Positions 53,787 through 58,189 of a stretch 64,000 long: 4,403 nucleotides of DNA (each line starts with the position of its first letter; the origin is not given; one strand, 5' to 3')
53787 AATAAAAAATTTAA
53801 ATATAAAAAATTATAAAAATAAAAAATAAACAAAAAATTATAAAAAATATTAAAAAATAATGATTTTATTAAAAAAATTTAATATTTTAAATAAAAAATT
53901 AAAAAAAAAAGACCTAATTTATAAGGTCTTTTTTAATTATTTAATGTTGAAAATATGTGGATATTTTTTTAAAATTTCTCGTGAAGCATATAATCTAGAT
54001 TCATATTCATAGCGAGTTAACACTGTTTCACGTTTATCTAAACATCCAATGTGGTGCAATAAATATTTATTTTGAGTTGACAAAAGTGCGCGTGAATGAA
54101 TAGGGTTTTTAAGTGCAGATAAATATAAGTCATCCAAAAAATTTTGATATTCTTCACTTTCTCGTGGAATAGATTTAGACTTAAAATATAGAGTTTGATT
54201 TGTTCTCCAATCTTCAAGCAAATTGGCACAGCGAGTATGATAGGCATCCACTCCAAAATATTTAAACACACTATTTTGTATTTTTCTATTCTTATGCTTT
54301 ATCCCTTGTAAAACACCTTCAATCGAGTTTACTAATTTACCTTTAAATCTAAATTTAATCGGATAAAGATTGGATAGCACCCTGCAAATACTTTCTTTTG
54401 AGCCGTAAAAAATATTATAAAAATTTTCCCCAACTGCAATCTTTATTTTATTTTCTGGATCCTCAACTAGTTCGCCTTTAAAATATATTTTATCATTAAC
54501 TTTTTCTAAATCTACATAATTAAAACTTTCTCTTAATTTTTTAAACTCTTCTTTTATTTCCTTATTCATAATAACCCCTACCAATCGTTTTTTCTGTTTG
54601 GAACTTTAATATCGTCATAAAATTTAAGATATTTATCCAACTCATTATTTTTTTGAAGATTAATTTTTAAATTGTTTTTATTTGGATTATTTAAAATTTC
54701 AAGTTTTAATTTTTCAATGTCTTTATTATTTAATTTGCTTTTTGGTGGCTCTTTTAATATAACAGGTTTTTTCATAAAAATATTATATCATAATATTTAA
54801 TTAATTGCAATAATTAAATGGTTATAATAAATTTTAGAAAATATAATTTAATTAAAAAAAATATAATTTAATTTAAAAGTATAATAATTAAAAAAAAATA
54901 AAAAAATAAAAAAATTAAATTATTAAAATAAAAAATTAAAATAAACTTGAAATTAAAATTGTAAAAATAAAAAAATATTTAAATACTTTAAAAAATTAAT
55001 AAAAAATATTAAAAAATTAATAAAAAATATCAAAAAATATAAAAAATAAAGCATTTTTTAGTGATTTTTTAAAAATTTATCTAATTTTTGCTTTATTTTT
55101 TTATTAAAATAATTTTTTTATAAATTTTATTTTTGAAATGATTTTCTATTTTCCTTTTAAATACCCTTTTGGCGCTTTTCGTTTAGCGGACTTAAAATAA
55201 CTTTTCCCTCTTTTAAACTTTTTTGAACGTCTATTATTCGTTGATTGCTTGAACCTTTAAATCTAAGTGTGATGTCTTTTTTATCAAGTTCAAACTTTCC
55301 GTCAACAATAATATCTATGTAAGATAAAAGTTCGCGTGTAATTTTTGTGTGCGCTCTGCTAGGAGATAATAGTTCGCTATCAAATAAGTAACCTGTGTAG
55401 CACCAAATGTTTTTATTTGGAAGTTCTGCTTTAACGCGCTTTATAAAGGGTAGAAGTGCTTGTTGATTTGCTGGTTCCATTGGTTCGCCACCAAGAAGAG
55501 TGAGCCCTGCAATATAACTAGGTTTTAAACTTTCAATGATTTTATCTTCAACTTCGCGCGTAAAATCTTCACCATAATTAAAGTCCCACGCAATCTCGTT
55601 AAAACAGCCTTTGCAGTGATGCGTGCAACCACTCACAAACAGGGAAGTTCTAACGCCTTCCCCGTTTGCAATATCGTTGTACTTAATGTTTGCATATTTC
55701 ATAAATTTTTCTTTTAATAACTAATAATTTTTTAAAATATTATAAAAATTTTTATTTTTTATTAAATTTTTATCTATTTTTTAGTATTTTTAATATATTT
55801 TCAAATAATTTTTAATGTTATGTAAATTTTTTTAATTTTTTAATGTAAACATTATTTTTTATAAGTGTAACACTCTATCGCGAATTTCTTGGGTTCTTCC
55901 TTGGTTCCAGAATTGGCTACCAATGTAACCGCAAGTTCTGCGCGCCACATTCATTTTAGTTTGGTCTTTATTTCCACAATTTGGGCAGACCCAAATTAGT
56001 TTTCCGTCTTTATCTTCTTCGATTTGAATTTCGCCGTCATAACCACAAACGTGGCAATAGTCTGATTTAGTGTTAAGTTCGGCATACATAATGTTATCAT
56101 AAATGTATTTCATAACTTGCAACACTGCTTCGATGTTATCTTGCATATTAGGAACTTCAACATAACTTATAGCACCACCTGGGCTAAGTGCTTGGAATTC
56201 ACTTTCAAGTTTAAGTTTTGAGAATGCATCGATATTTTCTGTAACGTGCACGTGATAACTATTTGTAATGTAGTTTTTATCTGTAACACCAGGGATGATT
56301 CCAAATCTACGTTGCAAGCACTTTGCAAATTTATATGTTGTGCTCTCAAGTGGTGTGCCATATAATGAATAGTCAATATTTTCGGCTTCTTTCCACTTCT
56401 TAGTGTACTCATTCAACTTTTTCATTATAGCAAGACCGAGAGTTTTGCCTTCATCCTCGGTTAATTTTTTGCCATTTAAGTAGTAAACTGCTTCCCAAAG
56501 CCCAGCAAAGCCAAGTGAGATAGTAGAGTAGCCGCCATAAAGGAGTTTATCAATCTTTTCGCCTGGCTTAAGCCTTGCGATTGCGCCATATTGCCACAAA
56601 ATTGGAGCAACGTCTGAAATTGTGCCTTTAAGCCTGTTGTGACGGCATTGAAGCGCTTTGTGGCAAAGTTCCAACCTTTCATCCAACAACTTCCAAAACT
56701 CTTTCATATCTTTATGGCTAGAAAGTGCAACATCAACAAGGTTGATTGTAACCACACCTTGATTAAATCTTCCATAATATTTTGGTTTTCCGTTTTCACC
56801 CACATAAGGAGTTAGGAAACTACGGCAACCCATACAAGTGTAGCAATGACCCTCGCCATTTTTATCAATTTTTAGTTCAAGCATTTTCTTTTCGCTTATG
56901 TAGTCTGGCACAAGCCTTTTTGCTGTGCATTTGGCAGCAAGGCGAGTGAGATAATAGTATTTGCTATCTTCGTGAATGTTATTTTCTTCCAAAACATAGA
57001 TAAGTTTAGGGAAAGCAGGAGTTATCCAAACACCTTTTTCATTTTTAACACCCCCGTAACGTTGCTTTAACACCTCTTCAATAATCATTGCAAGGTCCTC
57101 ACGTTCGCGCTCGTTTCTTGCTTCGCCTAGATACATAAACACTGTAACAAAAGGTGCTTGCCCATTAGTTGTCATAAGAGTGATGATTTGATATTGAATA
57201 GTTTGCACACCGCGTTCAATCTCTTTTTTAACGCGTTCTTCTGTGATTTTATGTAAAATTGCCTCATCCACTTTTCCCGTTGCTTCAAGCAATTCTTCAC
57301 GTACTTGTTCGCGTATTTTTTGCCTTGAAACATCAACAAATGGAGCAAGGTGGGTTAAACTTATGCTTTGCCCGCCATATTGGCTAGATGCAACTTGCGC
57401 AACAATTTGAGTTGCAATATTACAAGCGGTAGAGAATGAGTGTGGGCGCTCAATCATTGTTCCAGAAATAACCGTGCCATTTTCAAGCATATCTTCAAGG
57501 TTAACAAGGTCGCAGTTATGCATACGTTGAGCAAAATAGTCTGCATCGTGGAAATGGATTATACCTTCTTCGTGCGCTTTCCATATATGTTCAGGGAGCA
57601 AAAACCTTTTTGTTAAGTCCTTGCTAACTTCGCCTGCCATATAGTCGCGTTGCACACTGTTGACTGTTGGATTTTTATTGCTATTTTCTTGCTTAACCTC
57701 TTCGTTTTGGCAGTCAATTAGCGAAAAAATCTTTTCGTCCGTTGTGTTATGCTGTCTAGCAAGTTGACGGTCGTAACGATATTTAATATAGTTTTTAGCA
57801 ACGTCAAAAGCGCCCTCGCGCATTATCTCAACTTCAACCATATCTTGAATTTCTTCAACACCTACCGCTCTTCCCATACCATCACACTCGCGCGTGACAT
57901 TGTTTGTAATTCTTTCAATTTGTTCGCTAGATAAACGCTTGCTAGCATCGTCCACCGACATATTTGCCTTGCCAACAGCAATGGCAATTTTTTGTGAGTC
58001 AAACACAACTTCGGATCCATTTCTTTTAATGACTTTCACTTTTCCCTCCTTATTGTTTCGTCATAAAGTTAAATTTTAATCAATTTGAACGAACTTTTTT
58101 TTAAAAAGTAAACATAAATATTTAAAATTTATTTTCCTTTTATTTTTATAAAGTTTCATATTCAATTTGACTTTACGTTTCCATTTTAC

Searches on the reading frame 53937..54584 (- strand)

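Call 71: search_protein_families(library=pfam, proteins=[window:53937-54584:-], max_evalue=0.00001)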
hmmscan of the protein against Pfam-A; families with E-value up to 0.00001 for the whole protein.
window:53937-54584:- (215 aa): 1 family
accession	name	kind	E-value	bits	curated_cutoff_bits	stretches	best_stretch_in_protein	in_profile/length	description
PF08010.17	Phage_30_3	-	2.1e-26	92.8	36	1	68-203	5-138/138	Bacteriophage protein GP30.3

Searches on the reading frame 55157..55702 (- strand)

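Call 71: search_protein_families(library=pfam, proteins=[window:55157-55702:-], max_evalue=0.00001)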
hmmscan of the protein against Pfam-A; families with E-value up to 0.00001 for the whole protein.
window:55157-55702:- (181 aa): 1 family
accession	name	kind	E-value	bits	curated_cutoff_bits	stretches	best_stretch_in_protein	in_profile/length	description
PF13353.11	Fer4_12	-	1.1e-53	181.7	22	1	12-157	1-137/137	4Fe-4S single cluster domain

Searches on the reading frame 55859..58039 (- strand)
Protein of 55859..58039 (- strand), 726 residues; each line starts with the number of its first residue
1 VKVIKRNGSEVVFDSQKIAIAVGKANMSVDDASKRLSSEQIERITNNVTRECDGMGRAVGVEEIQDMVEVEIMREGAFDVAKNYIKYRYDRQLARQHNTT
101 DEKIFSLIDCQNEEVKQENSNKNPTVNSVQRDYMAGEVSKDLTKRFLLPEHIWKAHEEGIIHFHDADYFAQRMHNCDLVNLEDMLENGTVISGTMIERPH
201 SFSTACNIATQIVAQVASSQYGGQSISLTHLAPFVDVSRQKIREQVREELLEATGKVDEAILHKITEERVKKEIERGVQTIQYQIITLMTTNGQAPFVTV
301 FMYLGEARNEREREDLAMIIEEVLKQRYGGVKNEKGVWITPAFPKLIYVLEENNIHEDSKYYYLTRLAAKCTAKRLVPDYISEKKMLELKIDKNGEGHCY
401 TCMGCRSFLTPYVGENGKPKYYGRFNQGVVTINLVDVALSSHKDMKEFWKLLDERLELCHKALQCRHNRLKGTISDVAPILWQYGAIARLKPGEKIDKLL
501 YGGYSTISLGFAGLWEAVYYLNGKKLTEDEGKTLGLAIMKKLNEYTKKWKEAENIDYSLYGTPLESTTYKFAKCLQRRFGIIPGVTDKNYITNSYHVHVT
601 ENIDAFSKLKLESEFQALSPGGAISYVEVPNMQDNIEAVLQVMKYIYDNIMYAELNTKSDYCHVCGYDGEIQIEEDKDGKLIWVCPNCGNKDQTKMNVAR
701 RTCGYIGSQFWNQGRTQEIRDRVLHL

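Call 71: search_protein_families(library=pfam, proteins=[window:55859-58039:-], max_evalue=0.00001)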
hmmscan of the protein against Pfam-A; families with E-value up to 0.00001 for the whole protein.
window:55859-58039:- (726 aa): 3 families
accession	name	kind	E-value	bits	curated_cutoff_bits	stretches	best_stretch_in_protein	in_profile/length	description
PF13597.11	NRDD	-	1.3e-198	661.7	26.2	1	118-725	1-562/562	Anaerobic ribonucleoside-triphosphate reductase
PF01228.26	Gly_radical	-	1.8e-19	70.7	22.2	1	600-707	2-103/106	Glycine radical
PF03477.21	ATP-cone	-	1.9e-19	70.4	25.8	1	1-92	1-87/88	ATP cone domain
